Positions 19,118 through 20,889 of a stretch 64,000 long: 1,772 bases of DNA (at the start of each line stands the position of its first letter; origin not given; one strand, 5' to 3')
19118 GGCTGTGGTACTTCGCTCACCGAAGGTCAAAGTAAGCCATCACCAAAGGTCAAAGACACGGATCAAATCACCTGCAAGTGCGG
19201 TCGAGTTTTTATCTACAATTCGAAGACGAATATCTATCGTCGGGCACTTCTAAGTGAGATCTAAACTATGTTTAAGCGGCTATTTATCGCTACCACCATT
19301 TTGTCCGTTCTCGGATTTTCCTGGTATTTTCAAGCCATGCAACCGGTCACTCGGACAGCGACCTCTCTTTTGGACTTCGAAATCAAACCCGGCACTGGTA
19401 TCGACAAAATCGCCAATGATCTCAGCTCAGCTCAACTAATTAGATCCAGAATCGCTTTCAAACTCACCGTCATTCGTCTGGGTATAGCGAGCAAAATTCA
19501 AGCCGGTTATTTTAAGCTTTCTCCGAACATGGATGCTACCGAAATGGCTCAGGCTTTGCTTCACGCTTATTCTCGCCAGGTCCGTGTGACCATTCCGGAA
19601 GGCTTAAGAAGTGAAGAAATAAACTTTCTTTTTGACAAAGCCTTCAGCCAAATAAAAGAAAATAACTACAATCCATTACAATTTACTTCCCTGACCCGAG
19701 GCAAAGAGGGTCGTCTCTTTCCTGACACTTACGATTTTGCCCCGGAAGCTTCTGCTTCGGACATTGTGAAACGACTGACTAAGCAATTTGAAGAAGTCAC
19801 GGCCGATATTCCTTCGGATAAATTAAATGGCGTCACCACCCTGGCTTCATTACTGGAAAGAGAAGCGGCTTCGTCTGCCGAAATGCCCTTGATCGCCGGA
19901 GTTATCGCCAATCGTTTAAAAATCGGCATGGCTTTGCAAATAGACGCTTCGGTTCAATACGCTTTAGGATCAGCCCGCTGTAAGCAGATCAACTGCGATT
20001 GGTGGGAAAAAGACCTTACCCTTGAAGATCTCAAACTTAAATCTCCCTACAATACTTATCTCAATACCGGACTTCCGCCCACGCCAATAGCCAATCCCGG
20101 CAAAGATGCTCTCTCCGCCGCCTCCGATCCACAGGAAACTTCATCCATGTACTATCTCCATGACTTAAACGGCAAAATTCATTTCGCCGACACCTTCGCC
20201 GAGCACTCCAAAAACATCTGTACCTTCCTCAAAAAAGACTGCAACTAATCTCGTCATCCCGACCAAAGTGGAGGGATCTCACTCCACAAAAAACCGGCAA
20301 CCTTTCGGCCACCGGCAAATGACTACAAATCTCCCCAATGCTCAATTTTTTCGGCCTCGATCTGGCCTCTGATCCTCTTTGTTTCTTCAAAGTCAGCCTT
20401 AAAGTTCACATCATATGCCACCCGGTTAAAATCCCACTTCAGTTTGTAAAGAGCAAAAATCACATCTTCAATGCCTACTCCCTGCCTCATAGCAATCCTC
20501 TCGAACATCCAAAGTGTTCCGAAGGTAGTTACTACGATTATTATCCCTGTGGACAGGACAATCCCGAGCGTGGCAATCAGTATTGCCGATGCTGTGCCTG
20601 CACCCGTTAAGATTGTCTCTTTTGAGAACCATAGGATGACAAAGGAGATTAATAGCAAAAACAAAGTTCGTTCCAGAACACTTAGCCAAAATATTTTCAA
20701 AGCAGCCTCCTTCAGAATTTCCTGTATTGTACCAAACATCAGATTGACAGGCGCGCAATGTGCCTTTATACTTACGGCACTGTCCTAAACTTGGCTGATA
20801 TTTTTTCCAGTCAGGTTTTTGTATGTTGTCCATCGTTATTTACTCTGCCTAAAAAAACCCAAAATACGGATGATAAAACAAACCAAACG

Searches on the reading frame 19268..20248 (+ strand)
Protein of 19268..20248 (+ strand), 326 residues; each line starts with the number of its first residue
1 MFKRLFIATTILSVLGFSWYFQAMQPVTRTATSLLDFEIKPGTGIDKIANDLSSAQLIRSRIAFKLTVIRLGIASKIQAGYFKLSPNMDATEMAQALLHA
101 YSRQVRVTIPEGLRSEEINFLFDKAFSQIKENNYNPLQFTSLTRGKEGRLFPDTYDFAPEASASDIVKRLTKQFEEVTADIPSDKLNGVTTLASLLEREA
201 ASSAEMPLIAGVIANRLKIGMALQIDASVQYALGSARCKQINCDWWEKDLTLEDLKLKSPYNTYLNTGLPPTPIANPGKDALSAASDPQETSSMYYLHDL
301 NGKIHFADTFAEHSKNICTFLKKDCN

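Call 51: search_protein_families(library=pfam, proteins=[window:19268-20248:+], max_evalue=0.01)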
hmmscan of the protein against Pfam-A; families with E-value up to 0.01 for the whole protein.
window:19268-20248:+ (326 aa): 1 family
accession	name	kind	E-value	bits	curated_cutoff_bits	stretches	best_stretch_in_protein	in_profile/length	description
PF02618.21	YceG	-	1.3e-74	251.6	32.4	1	37-317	1-273/275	YceG-like family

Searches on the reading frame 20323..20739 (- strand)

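Call 51: search_protein_families(library=pfam, proteins=[window:20323-20739:-], max_evalue=0.01)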
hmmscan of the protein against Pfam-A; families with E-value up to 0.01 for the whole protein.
window:20323-20739:- (138 aa): 1 family
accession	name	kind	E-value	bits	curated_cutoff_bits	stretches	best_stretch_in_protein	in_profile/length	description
PF11395.13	bCoV_NS7B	-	0.0055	17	25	0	11-41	3-33/43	Betacoronavirus NS7B protein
